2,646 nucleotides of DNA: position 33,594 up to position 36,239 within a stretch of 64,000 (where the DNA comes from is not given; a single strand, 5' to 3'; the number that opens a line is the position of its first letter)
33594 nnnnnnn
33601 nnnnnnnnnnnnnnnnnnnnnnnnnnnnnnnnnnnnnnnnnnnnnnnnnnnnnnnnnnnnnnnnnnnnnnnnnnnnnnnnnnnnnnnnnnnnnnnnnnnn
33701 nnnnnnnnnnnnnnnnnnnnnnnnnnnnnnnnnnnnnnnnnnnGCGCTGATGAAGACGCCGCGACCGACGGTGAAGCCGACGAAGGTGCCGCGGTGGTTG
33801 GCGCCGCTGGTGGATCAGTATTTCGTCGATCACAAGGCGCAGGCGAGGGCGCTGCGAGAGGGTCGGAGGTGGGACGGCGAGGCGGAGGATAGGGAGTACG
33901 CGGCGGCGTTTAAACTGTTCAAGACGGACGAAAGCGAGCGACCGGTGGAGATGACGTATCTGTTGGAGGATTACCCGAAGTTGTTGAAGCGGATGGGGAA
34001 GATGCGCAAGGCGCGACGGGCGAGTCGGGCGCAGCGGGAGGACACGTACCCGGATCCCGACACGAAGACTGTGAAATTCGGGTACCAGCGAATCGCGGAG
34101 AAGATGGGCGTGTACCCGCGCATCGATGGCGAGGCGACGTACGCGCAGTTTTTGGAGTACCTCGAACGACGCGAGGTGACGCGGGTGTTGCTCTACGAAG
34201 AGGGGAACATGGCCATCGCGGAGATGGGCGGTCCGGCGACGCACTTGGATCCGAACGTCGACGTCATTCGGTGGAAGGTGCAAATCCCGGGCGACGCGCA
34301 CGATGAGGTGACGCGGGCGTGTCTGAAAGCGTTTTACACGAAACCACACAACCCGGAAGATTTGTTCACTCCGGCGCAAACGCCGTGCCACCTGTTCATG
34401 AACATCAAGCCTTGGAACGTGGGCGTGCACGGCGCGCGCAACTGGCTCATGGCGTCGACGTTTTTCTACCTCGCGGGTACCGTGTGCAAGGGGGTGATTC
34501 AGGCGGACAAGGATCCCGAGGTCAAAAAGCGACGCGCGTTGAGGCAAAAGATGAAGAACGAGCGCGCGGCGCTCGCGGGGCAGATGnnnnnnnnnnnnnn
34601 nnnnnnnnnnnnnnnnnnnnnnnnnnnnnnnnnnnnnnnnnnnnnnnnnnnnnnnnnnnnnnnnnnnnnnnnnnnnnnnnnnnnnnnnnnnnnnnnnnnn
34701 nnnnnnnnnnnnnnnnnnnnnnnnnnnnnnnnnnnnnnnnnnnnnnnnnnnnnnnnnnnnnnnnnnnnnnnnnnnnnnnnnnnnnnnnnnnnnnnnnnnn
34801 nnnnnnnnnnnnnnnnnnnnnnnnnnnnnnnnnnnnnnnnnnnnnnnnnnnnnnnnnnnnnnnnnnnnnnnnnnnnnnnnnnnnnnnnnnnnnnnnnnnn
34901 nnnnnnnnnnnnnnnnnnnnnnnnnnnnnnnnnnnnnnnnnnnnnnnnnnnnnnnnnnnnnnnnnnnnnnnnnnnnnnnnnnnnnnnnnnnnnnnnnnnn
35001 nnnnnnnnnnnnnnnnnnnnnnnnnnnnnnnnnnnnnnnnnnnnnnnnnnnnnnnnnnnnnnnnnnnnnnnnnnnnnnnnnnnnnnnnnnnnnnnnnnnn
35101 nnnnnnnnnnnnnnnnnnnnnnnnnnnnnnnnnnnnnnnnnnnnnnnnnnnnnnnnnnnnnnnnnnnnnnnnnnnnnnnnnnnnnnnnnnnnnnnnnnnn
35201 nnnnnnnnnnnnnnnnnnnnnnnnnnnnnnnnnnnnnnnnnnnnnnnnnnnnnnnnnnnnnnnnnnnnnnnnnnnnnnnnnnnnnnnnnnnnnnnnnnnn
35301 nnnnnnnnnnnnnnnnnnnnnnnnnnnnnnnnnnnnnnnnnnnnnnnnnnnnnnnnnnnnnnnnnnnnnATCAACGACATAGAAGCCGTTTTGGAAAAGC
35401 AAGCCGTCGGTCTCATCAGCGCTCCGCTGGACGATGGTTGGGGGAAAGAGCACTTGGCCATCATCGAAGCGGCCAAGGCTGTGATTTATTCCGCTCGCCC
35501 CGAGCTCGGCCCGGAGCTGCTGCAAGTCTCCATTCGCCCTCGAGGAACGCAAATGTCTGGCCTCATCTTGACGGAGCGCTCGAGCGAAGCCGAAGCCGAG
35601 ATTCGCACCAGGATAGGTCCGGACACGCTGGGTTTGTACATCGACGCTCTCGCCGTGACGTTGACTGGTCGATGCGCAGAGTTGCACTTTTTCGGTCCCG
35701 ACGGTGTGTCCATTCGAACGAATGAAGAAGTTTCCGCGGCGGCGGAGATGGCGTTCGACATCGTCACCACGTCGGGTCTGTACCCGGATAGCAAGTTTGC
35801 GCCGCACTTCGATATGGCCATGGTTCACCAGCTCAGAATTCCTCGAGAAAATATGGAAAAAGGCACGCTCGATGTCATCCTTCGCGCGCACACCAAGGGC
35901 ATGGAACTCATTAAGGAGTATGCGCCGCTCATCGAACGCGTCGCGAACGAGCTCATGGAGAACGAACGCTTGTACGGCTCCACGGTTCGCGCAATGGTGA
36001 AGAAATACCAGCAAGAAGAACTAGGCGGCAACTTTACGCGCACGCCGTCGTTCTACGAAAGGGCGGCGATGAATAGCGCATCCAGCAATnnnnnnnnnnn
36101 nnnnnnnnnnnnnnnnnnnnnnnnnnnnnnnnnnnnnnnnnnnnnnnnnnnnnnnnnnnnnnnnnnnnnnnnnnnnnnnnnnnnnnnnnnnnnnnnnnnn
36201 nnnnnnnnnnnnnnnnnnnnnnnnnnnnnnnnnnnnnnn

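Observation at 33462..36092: Protease-dead FtsH (FtsHi-type) with intact ATPase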

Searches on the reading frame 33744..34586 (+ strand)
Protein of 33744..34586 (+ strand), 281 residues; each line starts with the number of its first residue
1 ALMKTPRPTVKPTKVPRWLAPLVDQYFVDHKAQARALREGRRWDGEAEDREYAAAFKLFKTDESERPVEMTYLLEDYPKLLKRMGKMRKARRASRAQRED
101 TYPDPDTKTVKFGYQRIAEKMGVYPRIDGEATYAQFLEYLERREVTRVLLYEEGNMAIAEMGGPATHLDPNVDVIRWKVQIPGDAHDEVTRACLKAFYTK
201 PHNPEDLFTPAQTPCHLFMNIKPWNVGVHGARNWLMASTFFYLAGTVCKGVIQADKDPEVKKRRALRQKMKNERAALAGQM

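Call 43: predict_structure(alignment_id=A3)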
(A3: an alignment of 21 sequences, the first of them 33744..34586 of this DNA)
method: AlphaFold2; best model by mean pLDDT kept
length: 281 residues; sequences in the alignment: 21
mean_pLDDT: 78.8   pTM: 0.57
mean pLDDT of the five models: 78.8, 78.6, 78.0, 71.2, 70.3
residues with pLDDT >= 90: 27; 70-90: 198; 50-70: 56; < 50: 0
segments of 3 or more residues with pLDDT < 50: none
pLDDT, mean of each block of 10 residues (from residue 1): 73 66 69 80 87 86 82 88 89 77 66 79 85 92 87 86 77 89 85 79 68 76 54 72 82 73 80 78 60
secondary structure, 60 per line:
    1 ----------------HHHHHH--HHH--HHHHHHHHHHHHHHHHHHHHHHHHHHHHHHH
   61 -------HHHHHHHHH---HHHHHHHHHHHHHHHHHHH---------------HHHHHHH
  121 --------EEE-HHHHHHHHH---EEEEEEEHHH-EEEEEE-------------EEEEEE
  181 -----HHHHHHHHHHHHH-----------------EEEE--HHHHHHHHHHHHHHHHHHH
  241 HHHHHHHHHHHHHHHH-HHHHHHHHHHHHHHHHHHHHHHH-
elements in order: H17-22 H30-60 H68-76 H80-98 H114-120 E129-131 H133-141 E145-151 E156-161 E175-180 H186-198 E216-219 H222-256 H258-280

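Call 45: fold_search(model_id=the predicted structure, library=pdb)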
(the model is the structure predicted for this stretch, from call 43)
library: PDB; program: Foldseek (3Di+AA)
matches with E <= 10: 440; with E <= 0.001: 3
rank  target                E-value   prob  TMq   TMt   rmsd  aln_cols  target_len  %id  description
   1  8xks_D                1.3e-05  1.00  0.30  0.11  10.7       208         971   15  The cryo-EM structure of Orf2971-FtsHi motor complex (released 2024-12-04)
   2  8xqw_A                7.2e-05  1.00  0.29  0.10  11.8       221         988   14  Cryo-EM structure of the Ycf2-FtsHi motor complex from Chlamydomonas reinhardtii in AMPPNP bound state (released 2024-09-11)
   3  8xku_A                1.4e-04  1.00  0.24  0.12   9.9       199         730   12  Cryo-EM structure of the Ycf2-FtsHi motor complex from Arabidopsis in ATP-bound state (released 2024-09-11)
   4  8xkv_B                1.1e-03  0.99  0.29  0.11  18.2       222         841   14  Cryo-EM structure of the Ycf2-FtsHi motor complex from Arabidopsis in Apo state (released 2024-09-11)
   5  8xks_F                2.2e-03  1.00  0.25  0.12   9.7       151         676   14  The cryo-EM structure of Orf2971-FtsHi motor complex (released 2024-12-04)
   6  8xqw_C                2.3e-03  1.00  0.30  0.14   7.0       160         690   13  Cryo-EM structure of the Ycf2-FtsHi motor complex from Chlamydomonas reinhardtii in AMPPNP bound state (released 2024-09-11)
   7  8xqw_B                5.5e-03  0.93  0.21  0.09  22.9       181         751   14  Cryo-EM structure of the Ycf2-FtsHi motor complex from Chlamydomonas reinhardtii in AMPPNP bound state (released 2024-09-11)
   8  8xku_B                1.2e-02  0.95  0.29  0.11  17.4       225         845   14  Cryo-EM structure of the Ycf2-FtsHi motor complex from Arabidopsis in ATP-bound state (released 2024-09-11)
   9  9a2p_MODEL_1_A        1.5e-02  0.99  0.20  0.10  11.9       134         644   11  Model of E. coli FtsH by in-cell photo-crosslinking MS and deep learning (released 2023-02-24)
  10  2muy_MODEL_1_A        2.9e-02  0.99  0.19  0.60   5.2        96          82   11  The solution structure of the FtsH periplasmic N-domain (released 2015-01-28)
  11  4v0b_A                4.5e-02  1.00  0.17  0.72   2.8        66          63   17  Escherichia coli FtsH hexameric N-domain (released 2015-01-21)
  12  9bh5_Ck               6.5e-02  0.82  0.17  0.53   5.0        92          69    8  High-resolution C. elegans 80S ribosome structure - class 1 (released 2024-09-04)
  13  4v6x_Ck               8.4e-02  0.80  0.18  0.56   5.1        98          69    8  Structure of the human 80S ribosome (released 2014-07-09)
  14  8xqw_F                9.5e-02  0.66  0.21  0.10   6.2       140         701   11  Cryo-EM structure of the Ycf2-FtsHi motor complex from Chlamydomonas reinhardtii in AMPPNP bound state (released 2024-09-11)
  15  7olc_Lk               1.3e-01  0.47  0.17  0.46   5.1        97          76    7  Thermophilic eukaryotic 80S ribosome at idle POST state (released 2022-01-26)
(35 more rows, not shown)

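Call 59: search_solved_structures(query=A5, max_evalue=10, show_alignments=2)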
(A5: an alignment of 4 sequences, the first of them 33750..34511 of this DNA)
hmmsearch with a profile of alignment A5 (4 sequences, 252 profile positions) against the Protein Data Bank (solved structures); distinct sequences matched with E-value up to 10: 3.
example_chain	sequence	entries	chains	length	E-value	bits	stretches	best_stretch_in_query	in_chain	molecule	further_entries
8xks_D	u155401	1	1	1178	0.064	15.7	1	124-158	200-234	AAA+ ATPase domain-containing protein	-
8xqw_A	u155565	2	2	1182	0.064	15.7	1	124-158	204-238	Fhl1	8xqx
6e4h_A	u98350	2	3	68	0.26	13.8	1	60-103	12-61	Partner and localizer of BRCA2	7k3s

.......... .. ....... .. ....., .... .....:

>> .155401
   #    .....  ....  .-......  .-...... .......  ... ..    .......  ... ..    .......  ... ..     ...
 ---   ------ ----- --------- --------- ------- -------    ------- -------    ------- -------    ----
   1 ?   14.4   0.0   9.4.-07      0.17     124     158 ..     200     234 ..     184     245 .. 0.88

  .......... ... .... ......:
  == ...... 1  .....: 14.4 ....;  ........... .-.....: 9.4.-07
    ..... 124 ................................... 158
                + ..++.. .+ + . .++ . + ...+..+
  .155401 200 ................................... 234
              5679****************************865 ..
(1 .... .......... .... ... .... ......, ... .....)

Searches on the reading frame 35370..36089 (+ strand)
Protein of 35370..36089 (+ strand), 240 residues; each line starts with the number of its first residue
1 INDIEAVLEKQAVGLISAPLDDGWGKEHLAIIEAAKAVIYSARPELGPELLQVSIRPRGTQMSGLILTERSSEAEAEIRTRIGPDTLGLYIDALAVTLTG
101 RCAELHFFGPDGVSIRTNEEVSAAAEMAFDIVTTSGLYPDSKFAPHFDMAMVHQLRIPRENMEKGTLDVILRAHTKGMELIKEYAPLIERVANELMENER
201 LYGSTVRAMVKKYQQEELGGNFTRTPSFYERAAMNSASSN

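Call 7: search_solved_structures(query=window:35370-36089:+, max_evalue=10, show_alignments=5)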
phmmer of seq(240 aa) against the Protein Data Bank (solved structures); distinct sequences matched with E-value up to 10: 12.
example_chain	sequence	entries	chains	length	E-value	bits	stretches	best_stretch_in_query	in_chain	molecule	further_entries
8xks_D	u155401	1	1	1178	6.5e-05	26.2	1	20-149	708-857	AAA+ ATPase domain-containing protein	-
8xqw_A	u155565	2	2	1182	6.6e-05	26.1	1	20-149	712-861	Fhl1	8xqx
2di4_A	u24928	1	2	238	0.00054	23.2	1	26-201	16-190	Cell division protein ftsH homolog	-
6gcn_A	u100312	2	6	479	0.0014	21.8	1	4-199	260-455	ATP-dependent zinc metalloprotease FtsH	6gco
4ww0_A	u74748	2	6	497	0.0015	21.7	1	4-199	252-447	ATP-dependent zinc metalloprotease FtsH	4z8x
8vw9_A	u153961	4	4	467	0.15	15.2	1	26-211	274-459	ATP-dependent zinc metalloprotease FtsH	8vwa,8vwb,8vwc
7tdo_A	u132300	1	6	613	0.21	14.7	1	26-211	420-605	ATP-dependent zinc metalloprotease FtsH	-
3kds_E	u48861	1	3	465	0.22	14.7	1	26-211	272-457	Cell division protein FtsH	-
2dhr_A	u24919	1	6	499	0.22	14.6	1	91-210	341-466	FtsH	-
2ce7_A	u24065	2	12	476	0.23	14.6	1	26-211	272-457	CELL DIVISION PROTEIN FTSH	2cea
4eiw_A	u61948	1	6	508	0.23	14.5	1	91-210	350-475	ATP-dependent zinc metalloprotease FtsH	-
8ek4_A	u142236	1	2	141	6.1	9.9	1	163-220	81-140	Ice-binding protein TIP-99a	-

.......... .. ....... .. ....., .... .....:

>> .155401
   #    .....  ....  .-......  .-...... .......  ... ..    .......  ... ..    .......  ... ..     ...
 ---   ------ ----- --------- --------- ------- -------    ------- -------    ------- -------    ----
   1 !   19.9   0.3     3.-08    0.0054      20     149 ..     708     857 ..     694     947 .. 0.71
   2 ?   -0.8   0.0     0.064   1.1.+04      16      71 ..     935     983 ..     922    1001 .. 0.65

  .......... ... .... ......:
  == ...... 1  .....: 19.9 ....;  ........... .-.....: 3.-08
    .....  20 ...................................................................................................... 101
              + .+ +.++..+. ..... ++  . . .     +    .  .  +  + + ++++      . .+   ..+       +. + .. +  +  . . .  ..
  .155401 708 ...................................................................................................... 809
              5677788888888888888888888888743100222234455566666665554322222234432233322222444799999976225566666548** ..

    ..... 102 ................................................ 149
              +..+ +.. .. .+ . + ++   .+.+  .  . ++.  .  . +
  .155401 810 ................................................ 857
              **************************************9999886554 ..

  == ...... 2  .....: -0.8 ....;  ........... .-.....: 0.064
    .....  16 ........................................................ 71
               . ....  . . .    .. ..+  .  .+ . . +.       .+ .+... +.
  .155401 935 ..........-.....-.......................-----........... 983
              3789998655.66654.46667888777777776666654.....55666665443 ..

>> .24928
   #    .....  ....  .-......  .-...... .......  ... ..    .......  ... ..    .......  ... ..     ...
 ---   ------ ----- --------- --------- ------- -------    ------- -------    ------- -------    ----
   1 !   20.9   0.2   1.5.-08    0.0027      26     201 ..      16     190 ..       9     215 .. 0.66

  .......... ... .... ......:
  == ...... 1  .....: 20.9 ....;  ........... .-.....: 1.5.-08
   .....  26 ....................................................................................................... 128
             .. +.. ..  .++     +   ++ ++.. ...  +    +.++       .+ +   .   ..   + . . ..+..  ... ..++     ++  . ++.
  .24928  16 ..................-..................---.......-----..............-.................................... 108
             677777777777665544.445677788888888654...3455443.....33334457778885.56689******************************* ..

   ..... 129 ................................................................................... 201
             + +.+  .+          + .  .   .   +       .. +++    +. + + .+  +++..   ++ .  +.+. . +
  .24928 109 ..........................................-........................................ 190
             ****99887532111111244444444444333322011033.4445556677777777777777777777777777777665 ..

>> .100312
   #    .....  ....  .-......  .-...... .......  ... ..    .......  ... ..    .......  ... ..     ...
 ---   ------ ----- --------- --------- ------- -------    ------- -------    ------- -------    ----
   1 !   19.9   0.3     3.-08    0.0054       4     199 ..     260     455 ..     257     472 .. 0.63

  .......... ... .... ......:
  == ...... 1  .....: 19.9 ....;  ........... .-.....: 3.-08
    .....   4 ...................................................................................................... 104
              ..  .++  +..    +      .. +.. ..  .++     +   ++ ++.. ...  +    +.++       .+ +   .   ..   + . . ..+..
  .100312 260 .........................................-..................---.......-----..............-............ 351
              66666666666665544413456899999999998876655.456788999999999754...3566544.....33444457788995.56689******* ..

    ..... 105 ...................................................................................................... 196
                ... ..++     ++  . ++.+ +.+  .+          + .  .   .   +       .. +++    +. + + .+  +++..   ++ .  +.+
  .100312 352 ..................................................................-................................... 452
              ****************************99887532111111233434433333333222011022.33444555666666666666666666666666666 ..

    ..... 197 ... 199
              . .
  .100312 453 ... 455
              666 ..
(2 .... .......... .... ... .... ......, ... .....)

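Call 58: search_solved_structures(query=A4, max_evalue=10, show_alignments=1)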
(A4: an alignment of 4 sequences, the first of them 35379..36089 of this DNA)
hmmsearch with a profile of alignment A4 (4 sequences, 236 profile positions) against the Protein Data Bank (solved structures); distinct sequences matched with E-value up to 10: 14.
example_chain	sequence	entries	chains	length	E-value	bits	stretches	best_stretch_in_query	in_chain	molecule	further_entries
2di4_A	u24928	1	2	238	6.7e-14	55.2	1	23-231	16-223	Cell division protein ftsH homolog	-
4ww0_A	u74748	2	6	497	2.4e-13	53.4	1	3-230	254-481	ATP-dependent zinc metalloprotease FtsH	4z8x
6gcn_A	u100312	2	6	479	7.3e-12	48.5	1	3-217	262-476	ATP-dependent zinc metalloprotease FtsH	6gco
2ce7_A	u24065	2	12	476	3e-08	36.7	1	25-216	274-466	CELL DIVISION PROTEIN FTSH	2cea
8vw9_A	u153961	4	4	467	4.3e-08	36.2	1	25-212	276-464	ATP-dependent zinc metalloprotease FtsH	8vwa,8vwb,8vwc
3kds_E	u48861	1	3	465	9.1e-08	35.1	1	25-212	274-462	Cell division protein FtsH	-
7tdo_A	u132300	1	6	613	1.2e-07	34.7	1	24-212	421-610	ATP-dependent zinc metalloprotease FtsH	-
8xks_D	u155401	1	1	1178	2.5e-07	33.7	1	19-206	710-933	AAA+ ATPase domain-containing protein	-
8xqw_A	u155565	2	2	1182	2.5e-07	33.7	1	19-206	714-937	Fhl1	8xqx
2dhr_A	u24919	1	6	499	0.00012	25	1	49-208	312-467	FtsH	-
4eiw_A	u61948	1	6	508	0.00012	24.9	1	49-208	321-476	ATP-dependent zinc metalloprotease FtsH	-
7vhp_A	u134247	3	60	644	0.01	18.6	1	23-206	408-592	ATP-dependent zinc metalloprotease FtsH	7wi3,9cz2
7wi4_A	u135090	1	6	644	0.041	16.6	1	23-206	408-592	ATP-dependent zinc metalloprotease FtsH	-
6rtg_A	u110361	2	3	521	1.1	11.9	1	112-158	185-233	RTX toxin and Ca2+-binding protein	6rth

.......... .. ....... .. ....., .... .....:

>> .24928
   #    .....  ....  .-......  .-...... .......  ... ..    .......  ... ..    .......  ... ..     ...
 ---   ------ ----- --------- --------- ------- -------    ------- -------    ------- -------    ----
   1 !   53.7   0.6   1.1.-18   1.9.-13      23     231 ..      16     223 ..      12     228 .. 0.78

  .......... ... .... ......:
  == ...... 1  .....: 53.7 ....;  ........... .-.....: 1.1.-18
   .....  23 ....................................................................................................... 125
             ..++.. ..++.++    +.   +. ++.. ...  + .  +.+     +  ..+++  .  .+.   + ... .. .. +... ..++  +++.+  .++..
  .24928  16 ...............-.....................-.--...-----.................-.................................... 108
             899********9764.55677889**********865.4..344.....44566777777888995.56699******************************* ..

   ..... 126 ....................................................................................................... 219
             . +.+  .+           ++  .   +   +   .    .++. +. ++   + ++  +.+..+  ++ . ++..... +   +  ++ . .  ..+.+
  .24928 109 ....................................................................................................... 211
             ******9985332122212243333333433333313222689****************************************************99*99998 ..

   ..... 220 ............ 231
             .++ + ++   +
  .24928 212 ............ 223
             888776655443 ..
